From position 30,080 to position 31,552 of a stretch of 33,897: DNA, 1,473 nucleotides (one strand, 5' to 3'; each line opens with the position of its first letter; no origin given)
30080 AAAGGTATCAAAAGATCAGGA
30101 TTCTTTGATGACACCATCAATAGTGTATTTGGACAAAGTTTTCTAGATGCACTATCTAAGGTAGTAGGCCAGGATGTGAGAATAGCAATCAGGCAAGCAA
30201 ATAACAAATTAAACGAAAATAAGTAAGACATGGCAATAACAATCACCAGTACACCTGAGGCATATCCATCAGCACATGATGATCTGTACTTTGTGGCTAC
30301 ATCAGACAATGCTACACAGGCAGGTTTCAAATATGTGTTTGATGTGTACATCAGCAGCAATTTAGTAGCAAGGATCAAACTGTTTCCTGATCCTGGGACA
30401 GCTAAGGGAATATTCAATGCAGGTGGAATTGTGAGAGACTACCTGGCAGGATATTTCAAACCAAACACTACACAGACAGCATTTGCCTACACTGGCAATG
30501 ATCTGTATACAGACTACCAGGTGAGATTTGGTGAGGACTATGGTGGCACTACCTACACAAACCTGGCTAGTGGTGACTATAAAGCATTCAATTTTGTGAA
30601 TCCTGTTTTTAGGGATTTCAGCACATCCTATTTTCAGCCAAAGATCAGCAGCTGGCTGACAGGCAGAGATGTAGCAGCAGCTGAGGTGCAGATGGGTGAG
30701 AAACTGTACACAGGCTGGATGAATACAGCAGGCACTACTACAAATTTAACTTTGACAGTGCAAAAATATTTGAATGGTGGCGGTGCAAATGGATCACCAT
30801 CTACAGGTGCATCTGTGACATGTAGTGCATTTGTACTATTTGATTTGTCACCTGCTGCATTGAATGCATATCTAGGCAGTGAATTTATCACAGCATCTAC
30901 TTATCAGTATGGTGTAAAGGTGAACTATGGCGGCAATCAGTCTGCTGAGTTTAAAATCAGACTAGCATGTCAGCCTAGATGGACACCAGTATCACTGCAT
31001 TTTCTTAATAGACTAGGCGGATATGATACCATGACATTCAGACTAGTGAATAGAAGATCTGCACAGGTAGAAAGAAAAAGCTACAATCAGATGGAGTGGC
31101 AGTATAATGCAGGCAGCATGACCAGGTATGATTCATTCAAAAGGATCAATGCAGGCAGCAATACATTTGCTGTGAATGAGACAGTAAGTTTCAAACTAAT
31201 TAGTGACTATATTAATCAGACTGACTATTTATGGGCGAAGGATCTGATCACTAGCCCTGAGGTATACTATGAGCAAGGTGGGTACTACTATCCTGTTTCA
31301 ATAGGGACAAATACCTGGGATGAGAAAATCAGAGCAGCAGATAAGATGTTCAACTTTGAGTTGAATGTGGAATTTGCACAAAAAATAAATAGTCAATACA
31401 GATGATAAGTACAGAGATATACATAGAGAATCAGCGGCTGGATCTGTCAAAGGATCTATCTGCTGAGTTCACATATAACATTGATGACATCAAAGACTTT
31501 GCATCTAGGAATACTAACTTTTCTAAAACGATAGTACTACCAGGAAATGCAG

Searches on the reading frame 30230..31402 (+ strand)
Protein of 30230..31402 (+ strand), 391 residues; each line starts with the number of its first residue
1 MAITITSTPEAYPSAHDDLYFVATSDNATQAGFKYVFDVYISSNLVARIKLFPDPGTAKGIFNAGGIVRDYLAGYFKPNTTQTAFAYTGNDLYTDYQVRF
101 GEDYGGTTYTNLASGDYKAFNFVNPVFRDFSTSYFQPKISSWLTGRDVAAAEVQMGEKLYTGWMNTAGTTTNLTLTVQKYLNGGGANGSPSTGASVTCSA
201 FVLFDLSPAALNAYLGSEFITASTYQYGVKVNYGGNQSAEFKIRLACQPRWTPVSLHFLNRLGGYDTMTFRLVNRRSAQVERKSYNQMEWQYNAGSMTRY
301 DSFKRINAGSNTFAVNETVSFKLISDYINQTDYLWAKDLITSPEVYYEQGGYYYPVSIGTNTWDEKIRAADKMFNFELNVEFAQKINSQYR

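Call 10: search_protein_families(library=phrogs, proteins=[window:30230-31402:+], max_evalue=0.1)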
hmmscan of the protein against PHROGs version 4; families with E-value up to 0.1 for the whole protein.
window:30230-31402:+ (391 aa): 1 family
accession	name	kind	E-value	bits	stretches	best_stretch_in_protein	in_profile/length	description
phrog_35281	-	unknown function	2.5e-05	24.2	1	247-380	341-464/474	-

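Call 11: search_protein_families(library=pfam, proteins=[window:30230-31402:+], max_evalue=0.1)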
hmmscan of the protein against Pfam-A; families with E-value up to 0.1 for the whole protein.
window:30230-31402:+ (391 aa): 1 family
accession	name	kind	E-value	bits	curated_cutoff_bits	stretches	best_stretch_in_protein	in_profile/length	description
PF19164.5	DUF5846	-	0.067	13.6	27.7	0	313-375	38-102/117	Family of unknown function (DUF5846)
